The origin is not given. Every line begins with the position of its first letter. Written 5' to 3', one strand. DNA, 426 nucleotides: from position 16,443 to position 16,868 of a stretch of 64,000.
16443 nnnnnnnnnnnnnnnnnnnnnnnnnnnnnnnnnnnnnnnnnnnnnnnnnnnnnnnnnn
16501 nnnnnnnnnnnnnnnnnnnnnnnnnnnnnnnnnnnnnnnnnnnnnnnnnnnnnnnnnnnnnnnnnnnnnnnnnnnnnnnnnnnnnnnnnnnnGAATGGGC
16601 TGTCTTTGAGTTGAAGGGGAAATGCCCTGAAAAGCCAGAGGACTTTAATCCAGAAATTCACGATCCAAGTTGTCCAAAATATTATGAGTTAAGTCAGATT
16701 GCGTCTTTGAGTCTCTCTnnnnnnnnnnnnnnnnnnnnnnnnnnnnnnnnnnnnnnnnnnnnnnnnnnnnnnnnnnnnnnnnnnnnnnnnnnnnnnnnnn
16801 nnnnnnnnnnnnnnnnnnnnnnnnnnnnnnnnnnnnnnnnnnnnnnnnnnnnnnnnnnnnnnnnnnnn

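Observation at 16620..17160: Novel Cys/His/Asp-rich tandem repeat (CP-x3-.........-x2-CPK) in an OmpA-family protein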

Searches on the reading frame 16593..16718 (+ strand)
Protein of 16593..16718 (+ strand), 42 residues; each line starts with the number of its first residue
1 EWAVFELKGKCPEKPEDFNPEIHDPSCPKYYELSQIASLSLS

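Call 24: find_homologous_proteins(query=A4, max_evalue=0.01)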
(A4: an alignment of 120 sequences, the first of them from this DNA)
Query A4 (120 sequences): 14 candidates shared short words with the query, none scored E <= 0.01.

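Call 32: search_solved_structures(query=A4, max_evalue=10, show_alignments=3)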
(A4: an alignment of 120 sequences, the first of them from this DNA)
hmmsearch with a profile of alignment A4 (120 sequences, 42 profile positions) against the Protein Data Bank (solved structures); distinct sequences matched with E-value up to 10: 2.
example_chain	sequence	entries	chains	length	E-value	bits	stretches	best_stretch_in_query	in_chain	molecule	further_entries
3bgw_A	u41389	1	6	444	0.06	15.8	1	6-23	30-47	DNAB-Like Replicative Helicase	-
3hcs_A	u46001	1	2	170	4.7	9.7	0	19-28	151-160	TNF receptor-associated factor 6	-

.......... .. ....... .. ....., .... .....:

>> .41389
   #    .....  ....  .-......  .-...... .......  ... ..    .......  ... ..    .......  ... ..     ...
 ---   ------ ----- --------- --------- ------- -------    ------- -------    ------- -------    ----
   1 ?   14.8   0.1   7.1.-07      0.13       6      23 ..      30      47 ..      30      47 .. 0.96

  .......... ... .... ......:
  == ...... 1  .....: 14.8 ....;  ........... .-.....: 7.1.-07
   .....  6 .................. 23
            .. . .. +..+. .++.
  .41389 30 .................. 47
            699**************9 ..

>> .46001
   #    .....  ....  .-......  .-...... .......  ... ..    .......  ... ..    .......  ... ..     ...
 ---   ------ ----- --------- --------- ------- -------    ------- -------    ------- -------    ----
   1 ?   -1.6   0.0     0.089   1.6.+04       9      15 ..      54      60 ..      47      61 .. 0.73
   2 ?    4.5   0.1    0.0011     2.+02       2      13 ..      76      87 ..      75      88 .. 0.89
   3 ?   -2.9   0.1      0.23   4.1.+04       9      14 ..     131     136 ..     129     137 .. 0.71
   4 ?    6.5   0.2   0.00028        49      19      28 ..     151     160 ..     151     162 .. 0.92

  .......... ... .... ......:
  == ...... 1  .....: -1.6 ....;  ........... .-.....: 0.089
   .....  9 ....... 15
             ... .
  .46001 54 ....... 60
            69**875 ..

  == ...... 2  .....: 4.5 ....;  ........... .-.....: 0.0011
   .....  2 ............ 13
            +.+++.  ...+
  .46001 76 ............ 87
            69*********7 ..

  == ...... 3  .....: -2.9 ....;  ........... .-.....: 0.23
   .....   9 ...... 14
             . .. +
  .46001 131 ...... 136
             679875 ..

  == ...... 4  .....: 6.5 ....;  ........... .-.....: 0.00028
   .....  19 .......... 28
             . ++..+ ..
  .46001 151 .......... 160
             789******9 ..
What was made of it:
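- On C2HC / TRAF-type zinc finger: The sequence match to TRAF6 is E 4.7 (call 32).
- The repeat profile weakly touches a TRAF6 zinc-finger segment, '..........', but at E 4.7, which is not significant (call 32).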

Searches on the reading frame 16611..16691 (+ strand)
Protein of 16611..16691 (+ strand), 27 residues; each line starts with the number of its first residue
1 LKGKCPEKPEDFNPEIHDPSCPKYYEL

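Call 58: search_protein_families(library=pfam, proteins=[window:16611-16691:+], max_evalue=10)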
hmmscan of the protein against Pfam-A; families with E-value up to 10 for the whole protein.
seq(27 aa): 0 families
